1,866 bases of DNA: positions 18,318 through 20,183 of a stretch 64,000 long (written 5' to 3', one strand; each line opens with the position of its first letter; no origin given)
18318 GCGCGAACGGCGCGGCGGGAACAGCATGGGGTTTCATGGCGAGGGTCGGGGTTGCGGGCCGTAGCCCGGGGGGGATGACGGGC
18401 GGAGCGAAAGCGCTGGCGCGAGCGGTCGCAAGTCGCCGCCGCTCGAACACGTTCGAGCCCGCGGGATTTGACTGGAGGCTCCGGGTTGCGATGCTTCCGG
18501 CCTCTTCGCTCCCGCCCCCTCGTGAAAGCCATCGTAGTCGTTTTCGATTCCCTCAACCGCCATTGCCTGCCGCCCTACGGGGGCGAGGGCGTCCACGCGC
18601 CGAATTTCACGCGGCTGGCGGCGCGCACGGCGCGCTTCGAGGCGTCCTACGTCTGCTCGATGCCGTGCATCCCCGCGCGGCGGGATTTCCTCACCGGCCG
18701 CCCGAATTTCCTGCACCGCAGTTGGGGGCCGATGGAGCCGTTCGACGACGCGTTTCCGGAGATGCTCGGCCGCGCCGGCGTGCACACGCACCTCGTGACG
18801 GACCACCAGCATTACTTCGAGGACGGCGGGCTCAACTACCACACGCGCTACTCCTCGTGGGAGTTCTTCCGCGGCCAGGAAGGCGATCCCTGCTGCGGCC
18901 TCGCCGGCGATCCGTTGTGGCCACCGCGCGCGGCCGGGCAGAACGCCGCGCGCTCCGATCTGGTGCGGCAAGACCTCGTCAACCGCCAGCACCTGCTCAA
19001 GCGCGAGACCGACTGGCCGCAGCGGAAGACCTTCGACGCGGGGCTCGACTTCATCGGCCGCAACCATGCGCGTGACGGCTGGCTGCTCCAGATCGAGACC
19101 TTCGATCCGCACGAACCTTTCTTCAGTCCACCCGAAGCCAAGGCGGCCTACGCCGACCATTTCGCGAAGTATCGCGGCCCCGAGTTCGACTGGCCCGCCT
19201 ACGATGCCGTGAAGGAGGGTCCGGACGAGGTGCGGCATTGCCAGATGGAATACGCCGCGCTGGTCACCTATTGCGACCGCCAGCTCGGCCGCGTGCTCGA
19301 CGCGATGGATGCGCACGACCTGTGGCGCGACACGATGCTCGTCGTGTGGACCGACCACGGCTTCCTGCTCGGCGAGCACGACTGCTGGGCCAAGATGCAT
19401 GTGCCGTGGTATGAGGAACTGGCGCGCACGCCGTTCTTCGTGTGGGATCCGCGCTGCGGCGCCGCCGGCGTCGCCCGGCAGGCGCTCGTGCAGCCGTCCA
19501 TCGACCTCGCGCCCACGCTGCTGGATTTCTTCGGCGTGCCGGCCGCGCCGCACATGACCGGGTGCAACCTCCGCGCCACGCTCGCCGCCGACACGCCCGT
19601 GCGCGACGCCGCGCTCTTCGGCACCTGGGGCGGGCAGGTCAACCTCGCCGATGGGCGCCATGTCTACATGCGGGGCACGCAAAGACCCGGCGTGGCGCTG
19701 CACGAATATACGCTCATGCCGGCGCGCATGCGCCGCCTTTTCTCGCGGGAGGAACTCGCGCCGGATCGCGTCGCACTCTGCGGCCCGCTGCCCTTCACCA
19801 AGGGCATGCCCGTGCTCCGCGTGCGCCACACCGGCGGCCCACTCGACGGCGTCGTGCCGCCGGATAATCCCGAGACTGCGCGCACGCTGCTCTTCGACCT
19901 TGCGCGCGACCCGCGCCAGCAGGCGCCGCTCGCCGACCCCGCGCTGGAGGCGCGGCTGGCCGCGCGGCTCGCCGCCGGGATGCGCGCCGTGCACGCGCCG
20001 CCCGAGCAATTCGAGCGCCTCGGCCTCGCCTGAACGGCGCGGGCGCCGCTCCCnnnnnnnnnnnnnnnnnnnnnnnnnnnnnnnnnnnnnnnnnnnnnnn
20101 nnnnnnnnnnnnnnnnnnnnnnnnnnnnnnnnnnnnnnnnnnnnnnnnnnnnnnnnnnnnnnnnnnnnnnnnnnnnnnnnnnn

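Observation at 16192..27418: Locus suggesting uptake and cytoplasmic processing of a sulfated beta-glycoside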

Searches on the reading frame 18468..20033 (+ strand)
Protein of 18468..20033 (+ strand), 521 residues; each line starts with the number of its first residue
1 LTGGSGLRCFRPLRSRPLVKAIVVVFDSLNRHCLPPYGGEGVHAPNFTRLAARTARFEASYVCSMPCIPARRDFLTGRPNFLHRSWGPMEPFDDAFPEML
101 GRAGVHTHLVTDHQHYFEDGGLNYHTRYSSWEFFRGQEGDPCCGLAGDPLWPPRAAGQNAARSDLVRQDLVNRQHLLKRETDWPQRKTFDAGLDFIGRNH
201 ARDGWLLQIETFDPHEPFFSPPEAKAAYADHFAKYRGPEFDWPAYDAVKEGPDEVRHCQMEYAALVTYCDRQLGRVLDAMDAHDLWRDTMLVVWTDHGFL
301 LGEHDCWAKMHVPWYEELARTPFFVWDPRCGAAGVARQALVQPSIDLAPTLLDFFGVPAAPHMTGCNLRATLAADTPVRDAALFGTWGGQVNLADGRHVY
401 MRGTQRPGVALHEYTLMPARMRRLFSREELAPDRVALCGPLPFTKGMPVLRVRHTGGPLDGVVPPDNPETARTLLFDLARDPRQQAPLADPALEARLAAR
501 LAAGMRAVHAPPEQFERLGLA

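Call 4: search_protein_families(library=pfam, proteins=[window:18468-20033:+])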
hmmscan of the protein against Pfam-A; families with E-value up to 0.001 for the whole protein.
window:18468-20033:+ (521 aa): 3 families
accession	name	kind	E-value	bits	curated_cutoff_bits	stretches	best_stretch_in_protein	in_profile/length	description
PF00884.28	Sulfatase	-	1.5e-30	107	25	1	22-357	4-301/301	Sulfatase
PF16347.10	SGSH_C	-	6.7e-06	26.8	29.3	1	302-376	1-72/154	N-sulphoglucosamine sulphohydrolase, C-terminal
PF01663.27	Phosphodiest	-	0.00025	21.2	23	0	250-299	168-221/342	Type I phosphodiesterase / nucleotide pyrophosphatase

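Call 5: search_protein_families(library=ncbifam, proteins=[window:18468-20033:+])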
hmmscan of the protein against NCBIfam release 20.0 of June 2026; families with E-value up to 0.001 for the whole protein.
window:18468-20033:+ (521 aa): 4 families
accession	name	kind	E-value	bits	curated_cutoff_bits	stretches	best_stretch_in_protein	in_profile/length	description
TIGR03417.1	chol_sulfatase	equivalog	3.6e-30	105.3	433.45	2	248-405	241-401/500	choline-sulfatase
NF010322.0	PRK13759.1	equivalog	2.5e-27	95.6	481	1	21-373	9-381/486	arylsulfatase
NF045661.1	HdlasePehA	equivalog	3.1e-25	88.8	900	2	253-374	275-394/506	phosphoric/sulfuric ester hydrolase PehA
NF052527.1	Mn_arylsulf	exception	1e-10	41.2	850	1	253-355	258-359/479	manganese-dependent arylsulfatase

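Call 6: find_homologous_proteins(query=window:18468-20033:+)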
Query window:18468-20033:+ (521 aa): 7614 proteins with E <= 0.001 among 8000 candidates; the best 120 are listed.
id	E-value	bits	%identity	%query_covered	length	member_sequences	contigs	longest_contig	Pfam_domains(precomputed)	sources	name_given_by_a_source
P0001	0.0e+0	1233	100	99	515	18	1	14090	PF16347.11,PF00884.29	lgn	-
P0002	3.0e-286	969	81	97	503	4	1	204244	PF16347.11,PF00884.29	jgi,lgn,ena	-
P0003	1.3e-253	861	73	97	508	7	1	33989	PF01663.28,PF16347.11,PF00884.29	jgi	-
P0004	2.0e-247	841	71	97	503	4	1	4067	PF01663.28,PF16347.11,PF00884.29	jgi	-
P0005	6.9e-246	836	71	97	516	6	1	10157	PF00884.29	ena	-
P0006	1.3e-195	670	59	97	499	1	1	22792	PF16347.11,PF00884.29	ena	-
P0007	1.2e-194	667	59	96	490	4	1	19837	PF00884.29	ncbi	-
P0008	1.4e-194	667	60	96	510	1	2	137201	PF01663.28,PF16347.11,PF00884.29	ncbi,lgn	ncbi:MAG: sulfatase [Phycisphaeraceae bacterium]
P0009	1.8e-194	666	59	96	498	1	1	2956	PF16347.11,PF00884.29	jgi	-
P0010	9.9e-194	664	59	97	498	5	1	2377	PF01663.28,PF16347.11,PF00884.29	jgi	-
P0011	1.6e-193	663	59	96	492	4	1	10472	PF16347.11,PF00884.29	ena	-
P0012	1.6e-193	663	60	97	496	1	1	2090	PF00884.29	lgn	-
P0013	2.0e-193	663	59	97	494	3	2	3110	PF16347.11,PF00884.29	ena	-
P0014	2.2e-193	663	59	97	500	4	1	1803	PF16347.11,PF00884.29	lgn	-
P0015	4.9e-193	662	58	96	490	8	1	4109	PF16347.11,PF00884.29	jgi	jgi:arylsulfatase A-like enzyme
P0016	5.7e-193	661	59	97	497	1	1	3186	PF01663.28,PF16347.11,PF00884.29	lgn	-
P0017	6.7e-193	661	59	96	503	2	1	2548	PF16347.11,PF00884.29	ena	-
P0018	7.7e-193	661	58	96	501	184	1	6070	PF16347.11,PF00884.29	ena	-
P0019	2.2e-192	659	58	97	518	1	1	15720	PF16347.11,PF00884.29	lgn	-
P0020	4.0e-192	659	60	96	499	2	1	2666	PF16347.11,PF00884.29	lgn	-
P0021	5.3e-192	658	59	96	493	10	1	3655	PF16347.11,PF00884.29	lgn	-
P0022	1.3e-191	657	57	97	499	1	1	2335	PF01663.28,PF16347.11,PF00884.29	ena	-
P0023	2.4e-191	656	58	97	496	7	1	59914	PF16347.11,PF00884.29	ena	-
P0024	3.1e-191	656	58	96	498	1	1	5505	PF16347.11,PF00884.29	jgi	jgi:arylsulfatase A-like enzyme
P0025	3.8e-191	655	58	97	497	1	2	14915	PF01663.28,PF16347.11,PF00884.29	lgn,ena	-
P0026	1.3e-190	653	58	97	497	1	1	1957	PF01663.28,PF16347.11,PF00884.29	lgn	-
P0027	2.5e-190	653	58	96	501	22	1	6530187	PF16347.11,PF00884.29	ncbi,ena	-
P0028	4.1e-190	652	57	96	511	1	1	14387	PF16347.11,PF00884.29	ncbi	-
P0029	6.4e-190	651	58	96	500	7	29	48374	PF16347.11,PF00884.29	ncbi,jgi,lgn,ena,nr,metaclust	ncbi:MAG: sulfatase [Armatimonadetes bacterium CG2_30_59_28]|nr:sulfatase [Armatimonadota bacterium]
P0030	1.0e-189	651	59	96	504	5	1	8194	PF16347.11,PF00884.29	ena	-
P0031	5.6e-189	648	58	96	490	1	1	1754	PF16347.11,PF00884.29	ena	-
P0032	1.4e-188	647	59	96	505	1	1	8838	PF16347.11,PF00884.29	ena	-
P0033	1.9e-188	646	59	96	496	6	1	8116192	PF16347.11,PF00884.29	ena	-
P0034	2.4e-188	646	59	96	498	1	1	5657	PF16347.11,PF00884.29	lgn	-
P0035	2.9e-188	646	59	95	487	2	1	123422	PF16347.11,PF00884.29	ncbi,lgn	ncbi:MAG TPA: sulfatase [Capsulimonadaceae bacterium]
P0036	6.2e-188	645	58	97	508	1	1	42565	PF16347.11,PF00884.29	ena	-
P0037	7.5e-188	644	57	96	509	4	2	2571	PF16347.11,PF00884.29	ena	-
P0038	8.4e-188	644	58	97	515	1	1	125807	PF16347.11,PF00884.29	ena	-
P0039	1.2e-187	644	58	97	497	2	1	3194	PF16347.11,PF00884.29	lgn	-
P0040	1.3e-187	644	57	96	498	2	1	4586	PF16347.11,PF00884.29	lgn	-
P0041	1.9e-187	643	59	97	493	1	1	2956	PF16347.11,PF00884.29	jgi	jgi:arylsulfatase A-like enzyme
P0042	3.5e-187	642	57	96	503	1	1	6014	PF16347.11,PF00884.29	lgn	-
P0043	4.3e-187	642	59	97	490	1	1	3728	PF16347.11,PF00884.29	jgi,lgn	-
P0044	5.5e-187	642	58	97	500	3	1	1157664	PF16347.11,PF00884.29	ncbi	ncbi:MAG: sulfatase [Opitutaceae bacterium]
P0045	8.6e-187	641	57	96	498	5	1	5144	PF16347.11,PF00884.29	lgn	-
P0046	9.1e-187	641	58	96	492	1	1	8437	PF16347.11,PF00884.29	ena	-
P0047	9.9e-187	641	59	97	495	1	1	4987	PF16347.11,PF00884.29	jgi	jgi:arylsulfatase A-like enzyme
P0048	1.9e-186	640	57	96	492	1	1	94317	PF16347.11,PF00884.29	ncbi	-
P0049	7.3e-186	638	58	96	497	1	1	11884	PF01663.28,PF16347.11,PF00884.29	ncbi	-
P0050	1.2e-185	637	57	96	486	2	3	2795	PF16347.11,PF00884.29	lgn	-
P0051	1.3e-185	637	58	96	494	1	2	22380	PF16347.11,PF00884.29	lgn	-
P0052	1.6e-185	637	59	96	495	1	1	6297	PF16347.11,PF00884.29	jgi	-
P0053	1.8e-185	637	57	96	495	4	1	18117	PF16347.11,PF00884.29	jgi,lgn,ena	-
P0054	1.8e-185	637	59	96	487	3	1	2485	PF16347.11,PF00884.29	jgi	-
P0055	2.1e-185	636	57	96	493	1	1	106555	PF16347.11,PF00884.29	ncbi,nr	ncbi:MAG: sulfatase [Planctomycetota bacterium]|nr:sulfatase [Planctomycetota bacterium]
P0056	2.7e-185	636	59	96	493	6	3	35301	PF16347.11,PF00884.29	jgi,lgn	jgi:arylsulfatase A-like enzyme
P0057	2.8e-185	636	58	96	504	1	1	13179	PF00884.29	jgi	jgi:arylsulfatase A-like enzyme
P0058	3.8e-185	635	57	97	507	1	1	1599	PF16347.11,PF00884.29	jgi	jgi:arylsulfatase A-like enzyme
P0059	3.9e-185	635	57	96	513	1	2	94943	PF16347.11,PF00884.29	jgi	jgi:arylsulfatase A-like enzyme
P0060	4.1e-185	635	56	99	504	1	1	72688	PF16347.11,PF00884.29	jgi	jgi:arylsulfatase A-like enzyme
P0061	4.4e-185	635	59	96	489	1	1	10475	PF16347.11,PF00884.29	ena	-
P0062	4.4e-185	635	59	97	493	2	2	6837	PF01663.28,PF16347.11,PF00884.29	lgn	-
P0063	5.3e-185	635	57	96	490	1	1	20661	PF00884.29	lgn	-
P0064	5.4e-185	635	58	96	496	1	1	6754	PF01663.28,PF16347.11,PF00884.29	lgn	-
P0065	6.2e-185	635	59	97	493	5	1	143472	PF16347.11,PF00884.29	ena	-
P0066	6.6e-185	635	55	96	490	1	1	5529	PF01663.28,PF16347.11,PF00884.29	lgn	-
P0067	7.5e-185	634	56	96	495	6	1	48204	PF16347.11,PF00884.29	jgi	jgi:arylsulfatase A-like enzyme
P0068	1.1e-184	634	60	96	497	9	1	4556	PF16347.11,PF00884.29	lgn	-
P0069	1.2e-184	634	58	96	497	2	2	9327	PF16347.11,PF00884.29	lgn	-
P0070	1.8e-184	633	57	97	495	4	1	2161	PF16347.11,PF00884.29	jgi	jgi:arylsulfatase A-like enzyme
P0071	3.9e-184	632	57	96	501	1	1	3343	PF01663.28,PF16347.11,PF00884.29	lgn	-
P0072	5.6e-184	632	56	96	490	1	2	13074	PF00884.29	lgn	-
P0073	6.2e-184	631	58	96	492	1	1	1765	PF01663.28,PF16347.11,PF00884.29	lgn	-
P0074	8.2e-184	631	57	97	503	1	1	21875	PF16347.11,PF00884.29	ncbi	-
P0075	8.6e-184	631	58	97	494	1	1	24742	PF16347.11,PF00884.29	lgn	-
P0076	8.8e-184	631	58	96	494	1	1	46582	PF01663.28,PF16347.11,PF00884.29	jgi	jgi:arylsulfatase A-like enzyme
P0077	1.2e-183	631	57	97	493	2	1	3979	PF01663.28,PF16347.11,PF00884.29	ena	-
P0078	1.2e-183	631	57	96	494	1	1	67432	PF01663.28,PF16347.11,PF00884.29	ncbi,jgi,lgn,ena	jgi:arylsulfatase A-like enzyme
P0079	1.3e-183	630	57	97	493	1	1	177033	PF16347.11,PF00884.29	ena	-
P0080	1.3e-183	630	56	96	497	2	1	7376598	PF16347.11,PF00884.29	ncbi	-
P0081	1.5e-183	630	58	96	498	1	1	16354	PF01663.28,PF16347.11,PF00884.29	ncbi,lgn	-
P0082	1.7e-183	630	56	96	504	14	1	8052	PF16347.11,PF00884.29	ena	-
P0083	1.7e-183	630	58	96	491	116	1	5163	PF16347.11,PF00884.29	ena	-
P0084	2.2e-183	630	58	96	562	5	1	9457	PF16347.11,PF00884.29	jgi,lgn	-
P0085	2.3e-183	630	57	97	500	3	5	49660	PF01663.28,PF16347.11,PF00884.29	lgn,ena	-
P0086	2.3e-183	630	57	96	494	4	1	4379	PF16347.11,PF00884.29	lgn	-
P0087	3.0e-183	629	58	96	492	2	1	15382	PF01663.28,PF00884.29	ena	-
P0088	3.7e-183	629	57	96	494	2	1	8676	PF16347.11,PF00884.29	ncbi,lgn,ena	ncbi:MAG: sulfatase [bacterium]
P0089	3.8e-183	629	56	96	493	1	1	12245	PF01663.28,PF16347.11,PF00884.29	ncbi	-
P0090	4.0e-183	629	57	96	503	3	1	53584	PF01663.28,PF16347.11,PF00884.29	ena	-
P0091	4.3e-183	629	57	96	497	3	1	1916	PF01663.28,PF16347.11,PF00884.29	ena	-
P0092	4.3e-183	629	56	96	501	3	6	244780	PF16347.11,PF00884.29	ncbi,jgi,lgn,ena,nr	ncbi:MAG: sulfatase [Verrucomicrobia bacterium 61-8]|nr:MAG: sulfatase [Verrucomicrobia bacterium 61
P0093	5.3e-183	628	55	97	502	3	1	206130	PF01663.28,PF16347.11,PF00884.29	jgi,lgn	-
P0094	5.4e-183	628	57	96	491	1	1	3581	PF01663.28,PF16347.11,PF00884.29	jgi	jgi:arylsulfatase A-like enzyme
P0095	6.8e-183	628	57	96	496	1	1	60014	PF16347.11,PF00884.29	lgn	-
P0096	7.4e-183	628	58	96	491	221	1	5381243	PF16347.11,PF00884.29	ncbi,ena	-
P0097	9.0e-183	628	56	96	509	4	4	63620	PF16347.11,PF00884.29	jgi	jgi:arylsulfatase A-like enzyme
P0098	1.0e-182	627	58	96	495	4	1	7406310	PF16347.11,PF00884.29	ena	-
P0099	1.3e-182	627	56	96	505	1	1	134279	PF01663.28,PF16347.11,PF00884.29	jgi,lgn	jgi:arylsulfatase A-like enzyme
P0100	1.6e-182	627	57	97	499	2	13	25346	PF16347.11,PF00884.29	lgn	-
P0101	1.9e-182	627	60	97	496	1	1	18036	PF01663.28,PF16347.11,PF00884.29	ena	-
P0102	2.0e-182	626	56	97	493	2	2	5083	PF16347.11,PF00884.29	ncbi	-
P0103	2.1e-182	626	57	97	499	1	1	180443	PF16347.11,PF00884.29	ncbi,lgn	-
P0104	4.1e-182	625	57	96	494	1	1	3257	PF16347.11,PF00884.29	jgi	jgi:arylsulfatase A-like enzyme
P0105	4.3e-182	625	56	96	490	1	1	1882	PF00884.29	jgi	jgi:arylsulfatase A-like enzyme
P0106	4.5e-182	625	57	96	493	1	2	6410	PF16347.11,PF00884.29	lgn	-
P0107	5.0e-182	625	57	97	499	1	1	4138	PF01663.28,PF16347.11,PF00884.29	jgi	jgi:arylsulfatase A-like enzyme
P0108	6.7e-182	625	55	96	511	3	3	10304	PF01663.28,PF16347.11,PF00884.29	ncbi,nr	ncbi:sulfatase [Cerasicoccus arenae]|nr:sulfatase [Cerasicoccus arenae] MBK1859977.1 sulfatase [Cera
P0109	7.0e-182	625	58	96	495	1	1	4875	PF16347.11,PF00884.29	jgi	jgi:arylsulfatase A-like enzyme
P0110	9.9e-182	624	57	96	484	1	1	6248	PF16347.11,PF00884.29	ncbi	-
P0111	1.2e-181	624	56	96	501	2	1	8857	PF16347.11,PF00884.29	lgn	-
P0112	1.4e-181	624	57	96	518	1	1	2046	PF16347.11,PF00884.29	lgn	-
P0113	1.5e-181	624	56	96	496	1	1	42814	PF16347.11,PF00884.29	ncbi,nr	ncbi:MAG: sulfatase [Phycisphaeraceae bacterium]|nr:sulfatase [Phycisphaeraceae bacterium]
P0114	2.0e-181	623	56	97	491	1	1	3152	PF16347.11,PF00884.29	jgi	jgi:arylsulfatase A-like enzyme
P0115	2.5e-181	623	58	96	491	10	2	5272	PF16347.11,PF00884.29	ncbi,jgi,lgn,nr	ncbi:MAG: sulfatase [Armatimonadetes bacterium]|nr:sulfatase [Armatimonadota bacterium]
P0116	3.8e-181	622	59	96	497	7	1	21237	PF16347.11,PF00884.29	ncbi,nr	ncbi:MAG TPA: sulfatase [Armatimonadaceae bacterium]|nr:sulfatase [Armatimonadaceae bacterium]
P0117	4.5e-181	622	56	97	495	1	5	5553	PF01663.28,PF16347.11,PF00884.29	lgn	-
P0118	4.8e-181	622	57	96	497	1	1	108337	PF16347.11,PF00884.29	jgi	jgi:arylsulfatase A-like enzyme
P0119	5.4e-181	622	58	97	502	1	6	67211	PF00884.29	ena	-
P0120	5.6e-181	622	57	97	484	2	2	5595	PF16347.11,PF00884.29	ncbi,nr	ncbi:MAG: sulfatase [Armatimonadota bacterium]|nr:sulfatase [Armatimonadota bacterium]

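Call 57: search_solved_structures(query=A1, max_evalue=1e-10)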
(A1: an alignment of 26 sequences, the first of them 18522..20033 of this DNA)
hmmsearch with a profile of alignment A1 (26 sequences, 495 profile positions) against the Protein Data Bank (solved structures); distinct sequences matched with E-value up to 1e-10: 35.
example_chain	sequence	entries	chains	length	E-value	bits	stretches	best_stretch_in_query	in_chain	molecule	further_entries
4upl_A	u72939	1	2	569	1.8e-29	106.3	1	160-363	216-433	SULFATASE FAMILY PROTEIN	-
6fny_A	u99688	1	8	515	6.2e-28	101.3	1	181-387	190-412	Choline-sulfatase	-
4upi_A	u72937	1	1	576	3.2e-27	99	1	170-358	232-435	SULFATASE FAMILY PROTEIN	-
6g5z_A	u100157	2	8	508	2e-26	96.3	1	181-387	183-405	Choline-sulfatase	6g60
7pth_A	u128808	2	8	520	2.5e-26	96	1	181-387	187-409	Choline sulfatase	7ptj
5g2v_A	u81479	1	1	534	5.9e-26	94.8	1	237-423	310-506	N-ACETYLGLUCOSAMINE-6-SULFATASE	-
4upk_A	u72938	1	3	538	2e-24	89.7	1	228-357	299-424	PHOSPHONATE MONOESTER HYDROLASE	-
6hhm_A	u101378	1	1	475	5.3e-24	88.3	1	9-387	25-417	Arylsulfatase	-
7p24_AAA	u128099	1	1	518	2.5e-23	86.1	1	237-364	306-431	Mucin-desulfating sulfatase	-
7lha_A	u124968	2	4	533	3.2e-23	85.7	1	225-357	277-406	Exo-L-galactose-6-sulfatase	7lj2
9s8y_A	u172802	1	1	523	1e-22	84.1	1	202-344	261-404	Sulfatase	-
7ebp_A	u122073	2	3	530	1.7e-22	83.4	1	202-344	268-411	Sulfatase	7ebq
7sno_A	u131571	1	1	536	1.7e-21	80.1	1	228-357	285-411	Arylsulfatase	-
7snj_A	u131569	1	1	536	3.5e-21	79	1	228-357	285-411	Arylsulfatase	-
9s03_A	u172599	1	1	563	4.1e-21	78.8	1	237-412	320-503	Putative sulfatase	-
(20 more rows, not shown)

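Call 64: predict_structure(alignment_id=A1)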
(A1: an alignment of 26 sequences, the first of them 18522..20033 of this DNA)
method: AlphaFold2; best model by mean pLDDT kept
length: 503 residues; sequences in the alignment: 26
mean_pLDDT: 82.7   pTM: 0.89
mean pLDDT of the five models: 82.7, 82.0, 81.9, 78.8, 77.9
residues with pLDDT >= 90: 170; 70-90: 232; 50-70: 96; < 50: 5
segments of 3 or more residues with pLDDT < 50: none
pLDDT, mean of each block of 10 residues (from residue 1): 91 79 86 95 65 79 62 72 95 78 59 78 64 84 82 81 88 97 97 73 87 91 73 86 89 96 98 86 68 57 89 95 91 97 91 95 78 82 85 79 75 89 80 76 59 81 81 95 91 87 87
secondary structure, 60 per line:
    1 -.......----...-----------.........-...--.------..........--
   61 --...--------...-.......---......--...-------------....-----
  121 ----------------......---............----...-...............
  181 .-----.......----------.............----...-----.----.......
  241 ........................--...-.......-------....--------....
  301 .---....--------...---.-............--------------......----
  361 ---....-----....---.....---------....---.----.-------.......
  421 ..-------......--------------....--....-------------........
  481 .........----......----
elements in order: E2-8 H27-35 E37-39 H49-58 H78-84 E88-93 E112-115 E137-139 H146-157 H166-181 E187-193 H204-216 E221-223 H234-264 E271-277 H297-301 E305-308 E317-319 H325-336 H351-356 E364-367 E373-376 E380-384 E394-397 E417-422 E430-435 H450-453 E456-459 H473-489 H494-499

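Call 66: fold_search(model_id=the predicted structure, library=pdb)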
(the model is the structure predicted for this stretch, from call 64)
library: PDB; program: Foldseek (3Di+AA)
matches with E <= 10: 626; with E <= 0.001: 412
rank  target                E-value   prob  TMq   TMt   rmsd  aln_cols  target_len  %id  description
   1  7lha_A                1.0e-21  1.00  0.67  0.67   9.0       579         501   17  Structure of the Exo-L-galactose-6-sulfatase BuS1_11 from Bacteroides uniformis (released 2022-02-09)
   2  4upl_A                1.5e-21  1.00  0.63  0.57   9.4       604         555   18  Dimeric sulfatase SpAS2 from Silicibacter pomeroyi (released 2015-07-01)
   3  7lj2_A                2.6e-21  1.00  0.63  0.63  10.5       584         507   17  Structure of Exo-L-galactose-6-sulfatase BuS1_11 from Bacteroides uniformis in complex with neoporphyrabiose (released 2022-02-09)
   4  7lha_B                5.8e-21  1.00  0.66  0.67   8.2       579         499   17  Structure of the Exo-L-galactose-6-sulfatase BuS1_11 from Bacteroides uniformis (released 2022-02-09)
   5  4upi                  8.3e-21  1.00  0.63  0.58   9.3       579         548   18  Dimeric sulfatase SpAS1 from Silicibacter pomeroyi (released 2015-07-01)
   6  6hhm                  1.2e-20  1.00  0.57  0.62   6.0       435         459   19  Crystal structure of the family S1_7 ulvan-specific sulfatase FA22070 from Formosa agariphila (released 2019-06-26)
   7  4upl_C                1.7e-20  1.00  0.64  0.59   8.0       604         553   18  Dimeric sulfatase SpAS2 from Silicibacter pomeroyi (released 2015-07-01)
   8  7ebp_A                1.9e-20  1.00  0.63  0.60   9.1       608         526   16  The structural analysis of A.Muciniphila sulfatase (released 2022-03-30)
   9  7snj                  2.4e-20  1.00  0.63  0.62  10.2       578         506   17  Structure of Bacple_01701, a 6-O-galactose porphyran sulfatase (released 2022-10-05)
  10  7sno_A                3.4e-20  1.00  0.62  0.62  10.8       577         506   16  Structure of Bacple_01701(H214N), a 6-O-galactose porphyran sulfatase (released 2022-10-05)
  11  5g2v                  3.8e-20  1.00  0.63  0.64   7.1       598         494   15  Structure of BT4656 in complex with its substrate D-Glucosamine-2-N, 6-O-disulfate. (released 2017-05-24)
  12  6g5z_D                3.8e-20  1.00  0.56  0.56   8.6       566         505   18  Choline sulfatase from Ensifer (Sinorhizobium) meliloti (released 2019-04-10)
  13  9ihk_C                4.0e-20  1.00  0.63  0.64   7.4       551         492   18  Crystal structure of carrageenan sulfatase Bt3731_S1_30A from human gut bacterium Bacteroides thetaiotaomicron VPI-373 (released 2025-11-05)
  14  6fny_C                4.3e-20  1.00  0.59  0.58   8.3       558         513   19  CRYSTAL STRUCTURE OF A CHOLINE SULFATASE FROM SINORHIZOBIUM MELLILOTI (released 2018-02-28)
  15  6g5z_A                4.3e-20  1.00  0.57  0.57   8.6       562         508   19  Choline sulfatase from Ensifer (Sinorhizobium) meliloti (released 2019-04-10)
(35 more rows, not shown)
